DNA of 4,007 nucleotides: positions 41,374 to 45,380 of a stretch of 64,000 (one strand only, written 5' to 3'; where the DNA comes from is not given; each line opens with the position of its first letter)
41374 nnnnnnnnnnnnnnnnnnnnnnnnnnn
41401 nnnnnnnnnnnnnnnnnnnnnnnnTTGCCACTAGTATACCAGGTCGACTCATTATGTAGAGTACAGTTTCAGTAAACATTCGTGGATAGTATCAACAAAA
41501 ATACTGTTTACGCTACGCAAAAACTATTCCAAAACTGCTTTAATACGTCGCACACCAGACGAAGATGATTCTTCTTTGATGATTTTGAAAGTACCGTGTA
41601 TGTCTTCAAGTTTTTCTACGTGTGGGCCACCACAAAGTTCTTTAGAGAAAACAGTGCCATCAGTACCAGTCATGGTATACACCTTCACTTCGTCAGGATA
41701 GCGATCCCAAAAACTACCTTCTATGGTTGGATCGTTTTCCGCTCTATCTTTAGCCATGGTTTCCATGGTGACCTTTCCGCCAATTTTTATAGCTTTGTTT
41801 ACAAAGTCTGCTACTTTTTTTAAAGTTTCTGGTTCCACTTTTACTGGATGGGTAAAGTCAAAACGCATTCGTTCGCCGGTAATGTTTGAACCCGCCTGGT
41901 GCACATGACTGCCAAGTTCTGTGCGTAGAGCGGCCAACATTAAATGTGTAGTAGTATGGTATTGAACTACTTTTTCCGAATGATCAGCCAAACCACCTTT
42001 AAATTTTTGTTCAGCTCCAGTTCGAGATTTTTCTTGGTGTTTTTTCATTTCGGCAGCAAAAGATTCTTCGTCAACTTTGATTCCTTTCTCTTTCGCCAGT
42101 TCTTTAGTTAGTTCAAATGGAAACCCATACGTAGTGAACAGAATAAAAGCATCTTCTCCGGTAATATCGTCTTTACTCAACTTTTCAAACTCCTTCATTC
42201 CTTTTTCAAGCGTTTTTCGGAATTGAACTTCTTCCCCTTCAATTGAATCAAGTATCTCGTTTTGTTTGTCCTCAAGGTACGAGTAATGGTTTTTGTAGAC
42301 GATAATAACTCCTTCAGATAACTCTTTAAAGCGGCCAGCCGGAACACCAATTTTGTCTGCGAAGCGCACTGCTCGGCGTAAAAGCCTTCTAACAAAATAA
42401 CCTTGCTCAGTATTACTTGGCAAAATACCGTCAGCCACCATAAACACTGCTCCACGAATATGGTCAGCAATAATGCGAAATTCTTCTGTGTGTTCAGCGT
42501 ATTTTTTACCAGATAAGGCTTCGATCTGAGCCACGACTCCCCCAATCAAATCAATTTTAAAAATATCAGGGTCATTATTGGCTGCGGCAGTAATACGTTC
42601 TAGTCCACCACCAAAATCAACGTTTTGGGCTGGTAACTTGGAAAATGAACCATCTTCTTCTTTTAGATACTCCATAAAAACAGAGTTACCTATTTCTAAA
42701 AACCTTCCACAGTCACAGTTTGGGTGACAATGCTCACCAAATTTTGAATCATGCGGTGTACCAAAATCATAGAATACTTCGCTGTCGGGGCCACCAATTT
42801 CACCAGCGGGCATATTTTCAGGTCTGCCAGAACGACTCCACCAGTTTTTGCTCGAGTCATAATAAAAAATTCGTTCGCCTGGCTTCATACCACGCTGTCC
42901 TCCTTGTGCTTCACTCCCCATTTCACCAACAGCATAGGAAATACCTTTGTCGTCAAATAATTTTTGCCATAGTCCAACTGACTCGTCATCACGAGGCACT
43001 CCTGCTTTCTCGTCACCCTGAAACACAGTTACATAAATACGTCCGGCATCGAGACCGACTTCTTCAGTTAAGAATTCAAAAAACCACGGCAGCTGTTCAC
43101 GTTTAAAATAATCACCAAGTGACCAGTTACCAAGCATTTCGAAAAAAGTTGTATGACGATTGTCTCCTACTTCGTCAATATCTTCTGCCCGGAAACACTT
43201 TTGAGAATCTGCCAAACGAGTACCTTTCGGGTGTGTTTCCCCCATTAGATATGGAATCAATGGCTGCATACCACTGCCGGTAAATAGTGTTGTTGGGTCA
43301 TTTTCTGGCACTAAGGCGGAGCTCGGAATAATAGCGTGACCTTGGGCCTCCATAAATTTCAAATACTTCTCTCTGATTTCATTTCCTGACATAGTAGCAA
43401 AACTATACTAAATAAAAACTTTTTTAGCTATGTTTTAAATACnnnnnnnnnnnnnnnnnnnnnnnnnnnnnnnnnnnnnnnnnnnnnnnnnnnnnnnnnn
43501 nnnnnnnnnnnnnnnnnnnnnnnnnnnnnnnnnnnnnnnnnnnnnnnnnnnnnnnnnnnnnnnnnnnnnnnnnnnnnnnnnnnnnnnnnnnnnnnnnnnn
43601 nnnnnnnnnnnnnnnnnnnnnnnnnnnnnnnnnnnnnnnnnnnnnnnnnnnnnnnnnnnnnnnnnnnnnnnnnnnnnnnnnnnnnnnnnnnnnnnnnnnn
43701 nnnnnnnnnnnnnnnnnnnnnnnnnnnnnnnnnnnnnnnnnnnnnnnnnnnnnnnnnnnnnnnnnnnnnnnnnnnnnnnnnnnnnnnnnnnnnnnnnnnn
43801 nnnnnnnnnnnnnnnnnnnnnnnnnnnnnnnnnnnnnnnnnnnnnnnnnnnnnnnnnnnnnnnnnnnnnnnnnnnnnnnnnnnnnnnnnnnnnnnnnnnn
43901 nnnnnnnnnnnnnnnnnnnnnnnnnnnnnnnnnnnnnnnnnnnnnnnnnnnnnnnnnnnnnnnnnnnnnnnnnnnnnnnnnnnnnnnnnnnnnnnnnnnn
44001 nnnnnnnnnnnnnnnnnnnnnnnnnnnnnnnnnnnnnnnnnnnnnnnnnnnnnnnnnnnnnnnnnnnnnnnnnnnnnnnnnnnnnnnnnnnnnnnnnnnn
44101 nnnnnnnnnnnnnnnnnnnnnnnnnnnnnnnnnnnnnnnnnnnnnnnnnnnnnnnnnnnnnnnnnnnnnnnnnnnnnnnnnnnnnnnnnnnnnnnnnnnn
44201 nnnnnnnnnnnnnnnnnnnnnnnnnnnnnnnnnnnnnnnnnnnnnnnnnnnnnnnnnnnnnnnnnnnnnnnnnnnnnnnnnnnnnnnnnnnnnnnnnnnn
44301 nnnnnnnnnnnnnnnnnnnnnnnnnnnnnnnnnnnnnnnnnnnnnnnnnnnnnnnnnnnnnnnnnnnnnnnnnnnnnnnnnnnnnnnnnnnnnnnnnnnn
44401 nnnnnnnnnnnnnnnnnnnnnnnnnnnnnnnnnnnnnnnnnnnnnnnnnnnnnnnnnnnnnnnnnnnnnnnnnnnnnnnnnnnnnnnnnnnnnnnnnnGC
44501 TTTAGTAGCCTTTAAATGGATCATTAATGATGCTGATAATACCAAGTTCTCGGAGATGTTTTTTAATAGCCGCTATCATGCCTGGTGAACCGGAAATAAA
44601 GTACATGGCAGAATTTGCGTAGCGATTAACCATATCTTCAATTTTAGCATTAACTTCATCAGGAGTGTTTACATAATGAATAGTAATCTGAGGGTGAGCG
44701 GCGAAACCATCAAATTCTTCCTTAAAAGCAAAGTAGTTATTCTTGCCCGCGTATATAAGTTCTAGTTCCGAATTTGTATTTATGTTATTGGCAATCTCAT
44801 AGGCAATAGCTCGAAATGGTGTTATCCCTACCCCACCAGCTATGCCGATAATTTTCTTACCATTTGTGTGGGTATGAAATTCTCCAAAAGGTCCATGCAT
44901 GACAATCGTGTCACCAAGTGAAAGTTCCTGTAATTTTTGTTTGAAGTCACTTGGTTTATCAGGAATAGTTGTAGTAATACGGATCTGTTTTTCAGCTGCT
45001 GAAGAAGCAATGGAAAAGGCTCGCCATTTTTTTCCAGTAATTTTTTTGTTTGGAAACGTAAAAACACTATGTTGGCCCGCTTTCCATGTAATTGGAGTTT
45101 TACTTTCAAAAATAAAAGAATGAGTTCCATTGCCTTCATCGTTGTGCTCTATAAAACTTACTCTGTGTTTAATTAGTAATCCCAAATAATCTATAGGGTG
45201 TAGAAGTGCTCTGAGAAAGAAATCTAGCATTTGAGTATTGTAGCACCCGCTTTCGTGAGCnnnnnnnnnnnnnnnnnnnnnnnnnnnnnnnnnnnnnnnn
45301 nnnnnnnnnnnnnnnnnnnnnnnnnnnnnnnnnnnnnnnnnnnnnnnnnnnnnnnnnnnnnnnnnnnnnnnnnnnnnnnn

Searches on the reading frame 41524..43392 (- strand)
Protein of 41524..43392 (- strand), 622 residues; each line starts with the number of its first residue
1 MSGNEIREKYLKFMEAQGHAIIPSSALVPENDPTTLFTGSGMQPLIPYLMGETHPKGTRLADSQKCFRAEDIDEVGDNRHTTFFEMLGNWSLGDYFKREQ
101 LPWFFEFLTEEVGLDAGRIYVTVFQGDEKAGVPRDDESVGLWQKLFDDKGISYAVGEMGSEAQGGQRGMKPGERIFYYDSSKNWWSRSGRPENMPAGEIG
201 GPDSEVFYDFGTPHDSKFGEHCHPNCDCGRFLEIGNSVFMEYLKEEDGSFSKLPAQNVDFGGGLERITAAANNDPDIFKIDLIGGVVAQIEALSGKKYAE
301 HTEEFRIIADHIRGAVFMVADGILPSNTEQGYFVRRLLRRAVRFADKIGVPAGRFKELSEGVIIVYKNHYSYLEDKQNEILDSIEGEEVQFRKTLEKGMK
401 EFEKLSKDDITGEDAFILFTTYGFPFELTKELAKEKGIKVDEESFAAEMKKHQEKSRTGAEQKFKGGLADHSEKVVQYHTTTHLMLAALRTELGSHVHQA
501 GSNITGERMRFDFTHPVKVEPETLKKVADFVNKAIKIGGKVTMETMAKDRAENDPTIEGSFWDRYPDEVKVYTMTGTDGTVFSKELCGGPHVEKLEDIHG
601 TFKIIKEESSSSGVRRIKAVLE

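Call 19: search_protein_families(library=pfam, proteins=[window:41524-43392:-], max_evalue=0.001)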
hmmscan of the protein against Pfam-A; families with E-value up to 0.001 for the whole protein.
window:41524-43392:- (622 aa): 2 families
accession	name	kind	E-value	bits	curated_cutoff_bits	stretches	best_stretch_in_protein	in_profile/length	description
PF01411.24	tRNA-synt_2c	-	3.4e-121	405.9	30.3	1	5-483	1-453/552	tRNA synthetases class II (A)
PF07973.19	tRNA_SAD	-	1.6e-12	47.7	24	1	569-617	1-43/44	Threonyl and Alanyl tRNA synthetase second additional domain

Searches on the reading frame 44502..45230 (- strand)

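Call 19: search_protein_families(library=pfam, proteins=[window:44502-45230:-], max_evalue=0.001)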
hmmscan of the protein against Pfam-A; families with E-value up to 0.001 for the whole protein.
window:44502-45230:- (242 aa): 2 families
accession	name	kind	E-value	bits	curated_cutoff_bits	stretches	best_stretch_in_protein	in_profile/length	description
PF00175.26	NAD_binding_1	-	4.1e-08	34.3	22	1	130-223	2-108/109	Oxidoreductase NAD-binding domain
PF00970.30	FAD_binding_6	-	0.00024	21.8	21.1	1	36-119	14-98/99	Oxidoreductase FAD-binding domain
